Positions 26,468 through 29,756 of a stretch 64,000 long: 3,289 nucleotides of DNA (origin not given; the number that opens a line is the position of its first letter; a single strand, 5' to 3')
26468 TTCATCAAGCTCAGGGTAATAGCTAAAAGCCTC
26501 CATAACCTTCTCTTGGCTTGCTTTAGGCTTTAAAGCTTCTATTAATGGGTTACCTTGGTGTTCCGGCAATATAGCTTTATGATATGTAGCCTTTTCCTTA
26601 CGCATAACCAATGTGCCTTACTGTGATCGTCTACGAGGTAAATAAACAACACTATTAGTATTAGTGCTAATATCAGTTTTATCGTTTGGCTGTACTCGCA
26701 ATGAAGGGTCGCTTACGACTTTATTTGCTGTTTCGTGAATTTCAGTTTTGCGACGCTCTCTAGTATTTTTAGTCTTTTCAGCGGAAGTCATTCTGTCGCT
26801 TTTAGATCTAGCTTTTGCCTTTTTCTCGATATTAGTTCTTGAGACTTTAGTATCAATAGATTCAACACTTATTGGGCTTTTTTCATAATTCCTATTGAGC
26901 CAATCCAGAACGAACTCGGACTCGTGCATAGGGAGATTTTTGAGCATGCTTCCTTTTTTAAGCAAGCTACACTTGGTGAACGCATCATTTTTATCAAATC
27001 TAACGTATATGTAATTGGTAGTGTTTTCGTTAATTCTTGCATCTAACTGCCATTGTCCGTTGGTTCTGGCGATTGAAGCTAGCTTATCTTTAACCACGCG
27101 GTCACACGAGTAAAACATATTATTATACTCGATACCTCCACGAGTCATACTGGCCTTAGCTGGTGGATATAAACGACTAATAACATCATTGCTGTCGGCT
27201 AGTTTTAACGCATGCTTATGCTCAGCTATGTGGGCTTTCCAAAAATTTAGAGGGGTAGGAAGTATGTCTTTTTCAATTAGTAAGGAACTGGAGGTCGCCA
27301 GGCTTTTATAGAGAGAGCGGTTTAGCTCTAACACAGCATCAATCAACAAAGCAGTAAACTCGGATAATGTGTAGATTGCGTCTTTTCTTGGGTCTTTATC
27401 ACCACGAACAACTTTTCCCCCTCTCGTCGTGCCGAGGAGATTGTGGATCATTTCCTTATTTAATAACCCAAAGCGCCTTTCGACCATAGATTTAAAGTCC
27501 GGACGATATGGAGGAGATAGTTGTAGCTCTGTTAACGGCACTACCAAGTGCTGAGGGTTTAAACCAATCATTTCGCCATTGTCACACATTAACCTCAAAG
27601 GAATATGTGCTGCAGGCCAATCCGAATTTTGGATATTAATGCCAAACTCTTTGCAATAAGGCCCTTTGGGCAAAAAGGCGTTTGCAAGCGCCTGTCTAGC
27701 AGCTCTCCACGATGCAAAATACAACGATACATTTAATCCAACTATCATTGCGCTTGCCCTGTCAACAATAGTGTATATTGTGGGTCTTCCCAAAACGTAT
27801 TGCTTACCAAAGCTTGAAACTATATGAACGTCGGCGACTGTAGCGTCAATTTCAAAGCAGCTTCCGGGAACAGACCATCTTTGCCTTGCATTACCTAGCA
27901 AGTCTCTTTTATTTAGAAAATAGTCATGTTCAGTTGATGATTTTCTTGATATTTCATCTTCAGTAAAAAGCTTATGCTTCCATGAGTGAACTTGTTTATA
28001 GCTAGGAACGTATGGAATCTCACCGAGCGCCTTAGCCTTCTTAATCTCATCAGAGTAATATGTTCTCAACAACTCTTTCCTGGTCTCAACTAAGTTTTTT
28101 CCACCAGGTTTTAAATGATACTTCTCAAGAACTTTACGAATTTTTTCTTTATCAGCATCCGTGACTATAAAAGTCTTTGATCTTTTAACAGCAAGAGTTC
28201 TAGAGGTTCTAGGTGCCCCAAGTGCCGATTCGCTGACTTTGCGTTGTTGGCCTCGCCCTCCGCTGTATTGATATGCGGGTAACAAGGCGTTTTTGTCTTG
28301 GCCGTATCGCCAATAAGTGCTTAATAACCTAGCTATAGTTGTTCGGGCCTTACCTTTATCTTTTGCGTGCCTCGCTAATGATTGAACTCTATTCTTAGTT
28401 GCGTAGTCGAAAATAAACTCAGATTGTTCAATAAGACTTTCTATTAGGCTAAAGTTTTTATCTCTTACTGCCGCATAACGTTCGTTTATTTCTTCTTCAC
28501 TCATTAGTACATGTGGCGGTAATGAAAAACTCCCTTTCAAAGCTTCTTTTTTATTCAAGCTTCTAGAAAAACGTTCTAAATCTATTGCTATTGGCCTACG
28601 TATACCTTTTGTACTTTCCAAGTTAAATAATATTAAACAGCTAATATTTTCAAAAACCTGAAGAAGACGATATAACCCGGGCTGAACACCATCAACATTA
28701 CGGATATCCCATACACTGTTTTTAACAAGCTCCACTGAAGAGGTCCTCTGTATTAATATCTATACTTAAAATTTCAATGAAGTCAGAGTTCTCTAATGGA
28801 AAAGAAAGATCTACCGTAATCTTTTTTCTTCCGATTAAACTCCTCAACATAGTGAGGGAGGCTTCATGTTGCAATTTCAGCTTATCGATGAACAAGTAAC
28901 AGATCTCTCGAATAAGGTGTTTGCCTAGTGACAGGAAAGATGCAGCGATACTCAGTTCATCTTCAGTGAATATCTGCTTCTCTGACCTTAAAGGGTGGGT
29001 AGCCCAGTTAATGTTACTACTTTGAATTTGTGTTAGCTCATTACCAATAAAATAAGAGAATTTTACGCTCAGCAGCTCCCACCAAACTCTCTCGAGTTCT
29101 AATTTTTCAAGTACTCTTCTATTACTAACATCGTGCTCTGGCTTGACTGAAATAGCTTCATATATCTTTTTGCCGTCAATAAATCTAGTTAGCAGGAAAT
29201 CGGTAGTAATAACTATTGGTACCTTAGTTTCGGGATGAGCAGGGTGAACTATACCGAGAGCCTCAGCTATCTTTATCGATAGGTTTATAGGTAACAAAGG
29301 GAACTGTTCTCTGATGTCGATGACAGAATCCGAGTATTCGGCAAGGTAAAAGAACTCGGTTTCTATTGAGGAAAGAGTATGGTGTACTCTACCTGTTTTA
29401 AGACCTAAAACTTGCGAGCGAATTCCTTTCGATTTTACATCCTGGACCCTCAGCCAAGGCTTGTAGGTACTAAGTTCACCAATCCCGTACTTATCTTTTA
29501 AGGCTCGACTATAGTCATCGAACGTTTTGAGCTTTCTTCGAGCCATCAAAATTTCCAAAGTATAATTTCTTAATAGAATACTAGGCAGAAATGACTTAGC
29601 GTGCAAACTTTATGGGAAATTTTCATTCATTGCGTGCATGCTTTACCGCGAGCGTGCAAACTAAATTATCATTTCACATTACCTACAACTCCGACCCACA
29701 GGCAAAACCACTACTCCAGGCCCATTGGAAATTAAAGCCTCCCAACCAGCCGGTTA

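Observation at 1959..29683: Base-precise Tn7-like island inserted at the yhiN stop codon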

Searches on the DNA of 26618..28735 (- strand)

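Call 43: search_dna_similar(query=L094:10950-13000:+, collection=ecoli_genomes, mode=near, max_rows=12)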
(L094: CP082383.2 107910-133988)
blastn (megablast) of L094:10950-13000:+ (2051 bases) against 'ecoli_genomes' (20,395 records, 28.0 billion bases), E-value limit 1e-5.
Records with a match: 734; places in all: 750; records where one place covers at least 80% of the query: 695.
Genomes with a match: 722 of 5426; with a place that covers at least 80% of the query: 687. Places per genome that has any: lowest 1, median 1, highest 2. On chromosomes: 689 places; on plasmids: 61.
Best place of each record, by identity: >=99% 715; 95-99% 11; 80-90% 7; 60-80% 1.
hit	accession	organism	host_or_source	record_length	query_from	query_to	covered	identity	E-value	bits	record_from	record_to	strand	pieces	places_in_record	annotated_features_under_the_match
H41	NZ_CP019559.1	Escherichia coli strain KSC207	porcine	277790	1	2051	100%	100.0%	0e+0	3783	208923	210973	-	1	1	transposase | TnsA endonuclease N-terminal domain-containing protein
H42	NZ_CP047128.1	Escherichia coli K-12 strain K-12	not applicable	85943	1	2051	100%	99.7%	0e+0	3747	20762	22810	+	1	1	transposase | TnsA endonuclease N-terminal domain-containing protein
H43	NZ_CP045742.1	Escherichia coli strain DH5alpha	not applicable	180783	1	2051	100%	99.7%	0e+0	3747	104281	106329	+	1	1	transposase | TnsA endonuclease N-terminal domain-containing protein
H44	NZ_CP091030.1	Escherichia coli strain STEC384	pork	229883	1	2051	100%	99.6%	0e+0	3742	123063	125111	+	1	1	transposase | TnsA endonuclease N-terminal domain-containing protein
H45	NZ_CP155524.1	Escherichia coli strain WWCOL-315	wastewater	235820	1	2051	100%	99.6%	0e+0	3742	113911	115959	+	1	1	transposase | TnsA endonuclease N-terminal domain-containing protein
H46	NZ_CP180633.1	Escherichia coli strain CUPS TF 6/1_01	Pig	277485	1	2051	100%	99.6%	0e+0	3742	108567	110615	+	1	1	transposase | TnsA endonuclease N-terminal domain-containing protein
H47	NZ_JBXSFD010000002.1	Escherichia coli strain PEC209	Sus scrofa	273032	1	2051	100%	99.6%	0e+0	3742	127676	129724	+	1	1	transposase | TnsA endonuclease N-terminal domain-containing protein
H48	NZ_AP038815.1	Escherichia coli strain TB354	Gallus gallus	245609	1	2051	100%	99.6%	0e+0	3742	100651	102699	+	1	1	TnsB C-terminal domain-containing protein | TnsA endonuclease N-terminal domain-containing protein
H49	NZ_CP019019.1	Escherichia coli strain Ecol_244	Homo sapiens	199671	1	2051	100%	99.6%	0e+0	3740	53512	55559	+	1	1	transposase | TnsA endonuclease N-terminal domain-containing protein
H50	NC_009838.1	Escherichia coli APEC O1 strain APEC O1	lesion site (lung) of a dead turkey ...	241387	1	2051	100%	99.6%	0e+0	3740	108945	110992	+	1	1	transposase | TnsA endonuclease N-terminal domain-containing protein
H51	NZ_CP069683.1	Escherichia coli O176:H45 strain MIN9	Homo sapiens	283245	1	2051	100%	99.6%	0e+0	3740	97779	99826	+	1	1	transposase | TnsA endonuclease N-terminal domain-containing protein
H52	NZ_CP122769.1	Escherichia coli strain ETEC1738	Sus scrofa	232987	1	2051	100%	99.6%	0e+0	3740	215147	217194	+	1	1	transposase | TnsA endonuclease N-terminal domain-containing protein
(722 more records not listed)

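Call 45: search_dna_similar(query=L094:10950-13000:+, collection=ecoli_genomes, mode=near, max_rows=14, rows=spread)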
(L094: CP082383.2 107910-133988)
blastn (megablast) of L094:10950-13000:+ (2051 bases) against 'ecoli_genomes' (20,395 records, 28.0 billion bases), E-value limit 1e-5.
Records with a match: 734; places in all: 750; records where one place covers at least 80% of the query: 695.
Genomes with a match: 722 of 5426; with a place that covers at least 80% of the query: 687. Places per genome that has any: lowest 1, median 1, highest 2. On chromosomes: 689 places; on plasmids: 61.
Best place of each record, by identity: >=99% 715; 95-99% 11; 80-90% 7; 60-80% 1.
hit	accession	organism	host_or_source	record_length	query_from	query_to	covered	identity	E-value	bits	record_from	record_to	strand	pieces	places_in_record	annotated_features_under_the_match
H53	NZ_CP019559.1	Escherichia coli strain KSC207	porcine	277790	1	2051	100%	100.0%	0e+0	3783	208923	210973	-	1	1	transposase | TnsA endonuclease N-terminal domain-containing protein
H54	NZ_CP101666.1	Escherichia coli strain M171-1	Manis javanica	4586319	64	2051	97%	100.0%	0e+0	3672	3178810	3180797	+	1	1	transposase | TnsA endonuclease N-terminal domain-containing protein | yhiN: NAD(P)/FAD-dependent oxidoreductase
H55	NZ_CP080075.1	Escherichia coli strain 19SZHZ663Rt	Homo sapiens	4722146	64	2051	97%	100.0%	0e+0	3666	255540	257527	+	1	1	transposase | TnsA endonuclease N-terminal domain-containing protein | yhiN: NAD(P)/FAD-dependent oxidoreductase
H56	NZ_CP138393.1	Escherichia coli strain 101EVA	Homo sapiens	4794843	64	2051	97%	100.0%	0e+0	3666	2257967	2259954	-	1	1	transposase | TnsA endonuclease N-terminal domain-containing protein | yhiN: NAD(P)/FAD-dependent oxidoreductase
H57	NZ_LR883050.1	Escherichia coli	-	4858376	64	2051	97%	100.0%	0e+0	3666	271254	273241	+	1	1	transposase | TnsA endonuclease N-terminal domain-containing protein | yhiN: NAD(P)/FAD-dependent oxidoreductase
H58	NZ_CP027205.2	Escherichia coli strain WCHEC025943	Sewage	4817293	64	2051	97%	99.9%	0e+0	3669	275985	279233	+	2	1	IS3-like element IS3 family transposase | TnsA endonuclease N-terminal domain-containing protein | integrase core domain protein | hypothetical protein | yhiN: NAD(P)/FAD-dependent oxidoreductase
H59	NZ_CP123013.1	Escherichia coli strain 18-4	Homo sapiens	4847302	64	2051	97%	99.9%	0e+0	3669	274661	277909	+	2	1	IS3-like element IS3 family transposase | TnsA endonuclease N-terminal domain-containing protein | integrase core domain protein | hypothetical protein | yhiN: NAD(P)/FAD-dependent oxidoreductase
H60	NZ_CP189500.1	Escherichia coli strain N137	Homo sapiens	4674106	64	2051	97%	99.9%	0e+0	3669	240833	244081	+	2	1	IS3-like element IS3 family transposase | TnsA endonuclease N-terminal domain-containing protein | integrase core domain protein | hypothetical protein | yhiN: BaiN/RdsA family NAD(P)/FAD-dependent oxidoreductase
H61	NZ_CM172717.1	Escherichia coli strain FCI54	Homo sapiens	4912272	64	2051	97%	99.9%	0e+0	3669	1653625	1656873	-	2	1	IS3-like element IS3 family transposase | TnsA endonuclease N-terminal domain-containing protein | integrase core domain protein | hypothetical protein | yhiN: BaiN/RdsA family NAD(P)/FAD-dependent oxidoreductase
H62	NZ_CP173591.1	Escherichia coli strain 98193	Homo sapiens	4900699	64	2051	97%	99.9%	0e+0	3661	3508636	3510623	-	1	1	transposase | TnsA endonuclease N-terminal domain-containing protein | yhiN: NAD(P)/FAD-dependent oxidoreductase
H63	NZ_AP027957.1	Escherichia coli strain VE-T10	-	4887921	64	2051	97%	99.9%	0e+0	3659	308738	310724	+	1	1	transposase | TnsA endonuclease N-terminal domain-containing protein | yhiN: NAD(P)/FAD-dependent oxidoreductase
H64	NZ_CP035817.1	Escherichia coli strain E7476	Homo sapiens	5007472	64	2051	97%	99.8%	0e+0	3655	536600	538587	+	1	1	transposase | TnsA endonuclease N-terminal domain-containing protein | yhiN: NAD(P)/FAD-dependent oxidoreductase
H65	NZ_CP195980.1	Escherichia coli strain J2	Raw wastewater influent sample from the ...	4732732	64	2051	97%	99.7%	0e+0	3642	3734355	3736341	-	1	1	transposase | TnsA endonuclease N-terminal domain-containing protein | yhiN: NAD(P)/FAD-dependent oxidoreductase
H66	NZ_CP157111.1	Escherichia coli strain UTME-9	Sus scrofa domesticus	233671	1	64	3%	100.0%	7e-23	119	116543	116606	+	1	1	none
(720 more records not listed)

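Call 46: get_annotated_region(hit=H54, flank=1500)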
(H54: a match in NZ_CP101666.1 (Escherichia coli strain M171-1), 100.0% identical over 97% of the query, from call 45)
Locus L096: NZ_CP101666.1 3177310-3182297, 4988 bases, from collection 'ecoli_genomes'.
description: Escherichia coli strain M171-1 chromosome, complete genome
organism: Escherichia coli strain M171-1 (NCBI taxid 562)
replicon: chromosome; assembly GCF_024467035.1
host: Manis javanica; source: -; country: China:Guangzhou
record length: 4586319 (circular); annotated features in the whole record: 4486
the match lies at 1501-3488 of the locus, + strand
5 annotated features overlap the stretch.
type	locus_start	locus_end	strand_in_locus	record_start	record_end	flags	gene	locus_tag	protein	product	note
CDS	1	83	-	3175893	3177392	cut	pitA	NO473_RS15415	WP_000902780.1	inorganic phosphate transporter PitA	-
CDS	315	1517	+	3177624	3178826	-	yhiN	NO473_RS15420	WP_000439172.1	NAD(P)/FAD-dependent oxidoreductase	-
CDS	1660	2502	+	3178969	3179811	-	-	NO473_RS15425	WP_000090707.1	TnsA endonuclease N-terminal domain-containing protein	-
CDS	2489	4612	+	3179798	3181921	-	-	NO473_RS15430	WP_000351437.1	transposase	-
CDS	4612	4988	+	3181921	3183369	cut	-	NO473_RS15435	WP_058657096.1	ATP-binding protein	-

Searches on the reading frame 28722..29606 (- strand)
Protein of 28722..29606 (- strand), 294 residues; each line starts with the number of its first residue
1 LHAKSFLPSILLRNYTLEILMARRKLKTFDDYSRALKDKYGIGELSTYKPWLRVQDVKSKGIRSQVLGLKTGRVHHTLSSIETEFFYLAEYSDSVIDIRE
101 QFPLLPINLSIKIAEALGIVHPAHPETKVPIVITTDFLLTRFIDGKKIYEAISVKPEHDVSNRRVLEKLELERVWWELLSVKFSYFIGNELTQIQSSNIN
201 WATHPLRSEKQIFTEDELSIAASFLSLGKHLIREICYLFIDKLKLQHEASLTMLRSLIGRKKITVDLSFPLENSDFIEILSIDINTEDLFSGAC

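Call 5: search_protein_families(library=pfam, proteins=[window:28722-29606:-])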
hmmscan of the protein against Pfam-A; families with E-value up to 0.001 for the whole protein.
window:28722-29606:- (294 aa): 1 family
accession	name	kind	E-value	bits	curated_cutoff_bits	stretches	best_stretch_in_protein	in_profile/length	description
PF08722.17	Tn7_TnsA-like_N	-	1.4e-15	58.1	26.5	1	92-185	1-82/85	TnsA-like endonuclease N terminal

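Call 24: search_protein_families(library=ncbifam, proteins=[window:28722-29546:-], max_evalue=0.01)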
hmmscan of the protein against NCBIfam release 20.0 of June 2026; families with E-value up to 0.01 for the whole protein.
window:28722-29546:- (274 aa): 0 families

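Call 72: search_solved_structures(query=window:28722-29546:-, show_alignments=1, max_evalue=0.01)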
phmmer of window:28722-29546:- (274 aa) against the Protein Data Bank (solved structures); distinct sequences matched with E-value up to 0.01: 2.
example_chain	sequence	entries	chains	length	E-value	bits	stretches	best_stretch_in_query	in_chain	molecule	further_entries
1t0f_A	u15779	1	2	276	2.9e-31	112.3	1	12-237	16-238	Transposon Tn7 transposition protein tnsA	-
1f1z_A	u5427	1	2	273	2.9e-31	112.3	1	12-237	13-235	TNSA ENDONUCLEASE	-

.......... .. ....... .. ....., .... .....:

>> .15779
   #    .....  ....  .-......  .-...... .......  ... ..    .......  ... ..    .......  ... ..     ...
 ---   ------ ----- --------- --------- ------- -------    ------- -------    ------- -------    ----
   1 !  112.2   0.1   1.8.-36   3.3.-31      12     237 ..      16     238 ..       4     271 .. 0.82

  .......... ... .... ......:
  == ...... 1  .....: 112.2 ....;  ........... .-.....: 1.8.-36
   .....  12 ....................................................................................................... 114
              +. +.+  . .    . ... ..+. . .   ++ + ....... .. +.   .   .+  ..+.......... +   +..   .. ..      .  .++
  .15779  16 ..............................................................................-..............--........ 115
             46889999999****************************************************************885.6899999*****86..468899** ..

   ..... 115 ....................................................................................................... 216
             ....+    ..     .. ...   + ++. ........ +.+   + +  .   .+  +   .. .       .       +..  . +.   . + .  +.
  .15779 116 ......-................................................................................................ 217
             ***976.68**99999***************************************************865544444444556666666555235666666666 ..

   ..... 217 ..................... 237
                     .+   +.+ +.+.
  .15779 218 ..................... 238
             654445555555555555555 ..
